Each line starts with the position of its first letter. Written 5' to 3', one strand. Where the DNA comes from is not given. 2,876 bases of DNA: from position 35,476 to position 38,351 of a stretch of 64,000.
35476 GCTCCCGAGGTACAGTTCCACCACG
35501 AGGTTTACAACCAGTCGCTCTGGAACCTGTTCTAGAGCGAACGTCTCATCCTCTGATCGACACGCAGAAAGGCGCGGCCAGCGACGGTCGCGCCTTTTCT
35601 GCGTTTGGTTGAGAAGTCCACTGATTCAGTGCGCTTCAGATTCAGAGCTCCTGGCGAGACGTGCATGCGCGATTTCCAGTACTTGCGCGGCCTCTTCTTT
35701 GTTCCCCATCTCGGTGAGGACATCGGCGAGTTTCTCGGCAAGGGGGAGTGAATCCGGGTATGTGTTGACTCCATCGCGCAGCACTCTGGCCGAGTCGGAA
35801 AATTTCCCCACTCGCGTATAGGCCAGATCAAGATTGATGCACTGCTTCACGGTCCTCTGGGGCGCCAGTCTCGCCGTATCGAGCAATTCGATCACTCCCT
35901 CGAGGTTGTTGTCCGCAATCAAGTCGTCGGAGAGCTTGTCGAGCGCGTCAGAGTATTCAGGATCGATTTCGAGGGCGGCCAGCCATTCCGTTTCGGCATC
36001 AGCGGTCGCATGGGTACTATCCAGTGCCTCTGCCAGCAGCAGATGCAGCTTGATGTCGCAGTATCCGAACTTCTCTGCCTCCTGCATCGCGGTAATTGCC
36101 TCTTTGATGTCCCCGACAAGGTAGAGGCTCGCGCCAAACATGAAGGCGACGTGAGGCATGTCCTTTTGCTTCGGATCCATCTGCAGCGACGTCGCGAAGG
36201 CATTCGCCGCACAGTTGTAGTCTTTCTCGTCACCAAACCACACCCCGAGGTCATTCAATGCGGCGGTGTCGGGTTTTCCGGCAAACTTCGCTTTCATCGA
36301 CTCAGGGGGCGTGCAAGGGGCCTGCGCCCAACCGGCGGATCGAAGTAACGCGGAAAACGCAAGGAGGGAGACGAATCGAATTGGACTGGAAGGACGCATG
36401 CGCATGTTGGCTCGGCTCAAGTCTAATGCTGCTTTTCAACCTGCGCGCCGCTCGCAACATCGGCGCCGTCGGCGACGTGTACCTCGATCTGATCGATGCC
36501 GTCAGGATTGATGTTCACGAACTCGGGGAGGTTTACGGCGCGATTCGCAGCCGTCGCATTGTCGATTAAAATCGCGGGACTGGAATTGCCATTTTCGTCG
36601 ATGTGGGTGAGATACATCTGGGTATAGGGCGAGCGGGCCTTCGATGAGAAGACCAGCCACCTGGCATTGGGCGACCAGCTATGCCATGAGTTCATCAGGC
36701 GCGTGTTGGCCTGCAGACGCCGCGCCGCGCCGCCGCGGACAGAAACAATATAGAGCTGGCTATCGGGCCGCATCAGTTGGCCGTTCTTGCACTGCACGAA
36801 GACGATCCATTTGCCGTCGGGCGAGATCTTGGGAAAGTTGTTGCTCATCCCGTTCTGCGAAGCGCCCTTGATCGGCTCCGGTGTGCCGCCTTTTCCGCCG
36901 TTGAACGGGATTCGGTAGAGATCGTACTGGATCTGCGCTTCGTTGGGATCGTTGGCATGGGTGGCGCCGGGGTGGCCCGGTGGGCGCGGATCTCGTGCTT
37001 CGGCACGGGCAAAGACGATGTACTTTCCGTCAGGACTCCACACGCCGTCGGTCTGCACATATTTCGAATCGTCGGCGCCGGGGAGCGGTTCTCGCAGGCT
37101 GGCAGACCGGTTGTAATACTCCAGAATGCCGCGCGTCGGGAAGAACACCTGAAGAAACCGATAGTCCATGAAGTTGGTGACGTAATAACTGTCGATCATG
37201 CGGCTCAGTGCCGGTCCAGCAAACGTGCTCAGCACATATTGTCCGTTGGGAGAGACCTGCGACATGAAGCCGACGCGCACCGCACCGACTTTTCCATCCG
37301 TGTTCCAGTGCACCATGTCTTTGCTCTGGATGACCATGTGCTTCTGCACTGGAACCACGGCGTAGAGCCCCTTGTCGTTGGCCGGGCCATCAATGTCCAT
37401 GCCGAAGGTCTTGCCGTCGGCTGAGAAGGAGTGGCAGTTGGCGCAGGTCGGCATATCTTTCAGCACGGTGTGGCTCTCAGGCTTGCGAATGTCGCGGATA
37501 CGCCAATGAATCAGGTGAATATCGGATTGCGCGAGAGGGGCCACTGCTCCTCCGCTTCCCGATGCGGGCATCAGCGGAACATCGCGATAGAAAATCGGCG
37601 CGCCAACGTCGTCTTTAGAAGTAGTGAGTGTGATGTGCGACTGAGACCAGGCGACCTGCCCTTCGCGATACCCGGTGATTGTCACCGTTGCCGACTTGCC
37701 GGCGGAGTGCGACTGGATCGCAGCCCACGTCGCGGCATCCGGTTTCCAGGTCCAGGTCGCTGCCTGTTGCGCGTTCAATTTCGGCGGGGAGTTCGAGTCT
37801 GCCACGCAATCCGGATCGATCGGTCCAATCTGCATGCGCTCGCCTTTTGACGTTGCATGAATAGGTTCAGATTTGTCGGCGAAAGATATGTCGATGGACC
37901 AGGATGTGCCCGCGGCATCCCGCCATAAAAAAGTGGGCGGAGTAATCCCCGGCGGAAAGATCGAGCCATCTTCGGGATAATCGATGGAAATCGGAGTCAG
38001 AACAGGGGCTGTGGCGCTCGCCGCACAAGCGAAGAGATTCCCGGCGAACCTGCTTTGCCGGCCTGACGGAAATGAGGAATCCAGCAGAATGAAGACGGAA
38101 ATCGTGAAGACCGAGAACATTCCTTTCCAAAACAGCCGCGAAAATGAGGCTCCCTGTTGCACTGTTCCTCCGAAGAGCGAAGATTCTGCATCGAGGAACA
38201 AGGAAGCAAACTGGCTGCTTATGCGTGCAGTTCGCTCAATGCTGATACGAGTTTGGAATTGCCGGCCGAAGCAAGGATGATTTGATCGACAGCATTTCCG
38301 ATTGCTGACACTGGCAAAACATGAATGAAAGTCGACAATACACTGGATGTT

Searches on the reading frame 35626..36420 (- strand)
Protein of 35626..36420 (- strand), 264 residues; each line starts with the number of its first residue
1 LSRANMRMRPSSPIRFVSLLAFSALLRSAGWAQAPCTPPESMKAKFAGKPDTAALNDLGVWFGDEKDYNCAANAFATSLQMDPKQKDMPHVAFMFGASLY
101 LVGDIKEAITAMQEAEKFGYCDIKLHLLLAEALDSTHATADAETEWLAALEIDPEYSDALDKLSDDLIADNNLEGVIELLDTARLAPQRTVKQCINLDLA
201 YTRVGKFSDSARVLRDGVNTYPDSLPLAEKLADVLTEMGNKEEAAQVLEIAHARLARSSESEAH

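Call 31: search_protein_families(library=pfam, proteins=[window:35626-36420:-], max_evalue=0.00001)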
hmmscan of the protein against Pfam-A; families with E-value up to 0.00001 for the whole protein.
window:35626-36420:- (264 aa): 3 families
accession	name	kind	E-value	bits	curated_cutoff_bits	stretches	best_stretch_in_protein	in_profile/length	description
PF07719.23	TPR_2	-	2.8e-09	36.8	27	0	94-115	6-27/34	Tetratricopeptide repeat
PF14559.12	TPR_19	-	4e-08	33.9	25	0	205-249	5-49/68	Tetratricopeptide repeat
PF13428.12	TPR_14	-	3.2e-07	30.8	23.5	0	200-233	10-43/44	Tetratricopeptide repeat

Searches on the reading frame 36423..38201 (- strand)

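Call 31: search_protein_families(library=pfam, proteins=[window:36423-38201:-], max_evalue=0.00001)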
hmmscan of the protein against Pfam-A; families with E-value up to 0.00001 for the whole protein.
window:36423-38201:- (592 aa): 1 family
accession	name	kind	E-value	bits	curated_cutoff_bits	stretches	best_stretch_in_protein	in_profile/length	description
PF07676.18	PD40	-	2.6e-14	53.2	20.9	0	387-399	15-27/38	WD40-like Beta Propeller Repeat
